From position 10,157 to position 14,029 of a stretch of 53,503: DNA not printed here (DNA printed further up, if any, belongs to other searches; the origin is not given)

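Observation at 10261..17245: Self-contained four-gene operon of proteins with no recognisable function: giant scaffold + degenerate Hsp70/actin-fold protein + TPR protein + coiled-coil membrane hairpin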

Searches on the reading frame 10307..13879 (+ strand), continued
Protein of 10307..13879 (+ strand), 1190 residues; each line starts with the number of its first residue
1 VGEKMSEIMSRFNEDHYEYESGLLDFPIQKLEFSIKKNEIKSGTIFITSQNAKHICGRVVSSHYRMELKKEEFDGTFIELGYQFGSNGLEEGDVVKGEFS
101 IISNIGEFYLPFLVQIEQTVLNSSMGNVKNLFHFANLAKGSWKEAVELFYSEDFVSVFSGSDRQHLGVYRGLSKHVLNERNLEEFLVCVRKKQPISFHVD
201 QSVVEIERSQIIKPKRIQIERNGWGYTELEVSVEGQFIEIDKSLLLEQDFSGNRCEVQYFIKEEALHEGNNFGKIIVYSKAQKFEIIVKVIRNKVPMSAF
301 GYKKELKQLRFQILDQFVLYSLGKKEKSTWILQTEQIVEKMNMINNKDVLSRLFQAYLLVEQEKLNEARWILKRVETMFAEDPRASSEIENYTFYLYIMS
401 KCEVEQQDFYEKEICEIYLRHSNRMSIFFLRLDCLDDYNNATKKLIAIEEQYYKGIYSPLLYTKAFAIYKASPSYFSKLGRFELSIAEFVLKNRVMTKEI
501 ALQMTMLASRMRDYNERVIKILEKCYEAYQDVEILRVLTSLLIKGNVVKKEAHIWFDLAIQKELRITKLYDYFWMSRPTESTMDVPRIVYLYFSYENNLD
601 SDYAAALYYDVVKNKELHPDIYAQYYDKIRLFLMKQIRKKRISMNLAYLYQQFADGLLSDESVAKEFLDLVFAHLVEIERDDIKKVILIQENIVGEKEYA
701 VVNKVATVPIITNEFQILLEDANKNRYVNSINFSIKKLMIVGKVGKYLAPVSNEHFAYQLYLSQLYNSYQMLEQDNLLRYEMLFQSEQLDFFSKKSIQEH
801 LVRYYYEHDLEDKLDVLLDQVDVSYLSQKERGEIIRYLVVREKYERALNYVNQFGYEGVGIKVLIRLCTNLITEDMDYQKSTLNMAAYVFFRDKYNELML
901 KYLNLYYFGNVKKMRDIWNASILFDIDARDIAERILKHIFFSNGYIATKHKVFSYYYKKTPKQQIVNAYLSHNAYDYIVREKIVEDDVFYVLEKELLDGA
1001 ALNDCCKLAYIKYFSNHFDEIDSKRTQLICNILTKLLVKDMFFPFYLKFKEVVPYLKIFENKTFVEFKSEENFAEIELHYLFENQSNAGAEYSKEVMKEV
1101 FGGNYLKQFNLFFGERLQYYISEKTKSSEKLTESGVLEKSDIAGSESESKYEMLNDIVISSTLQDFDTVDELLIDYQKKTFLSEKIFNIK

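Call 84: search_protein_families(library=phrogs, proteins=[window:10319-13879:+], max_evalue=0.01)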
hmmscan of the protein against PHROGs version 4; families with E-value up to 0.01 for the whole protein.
window:10319-13879:+ (1186 aa): 0 families
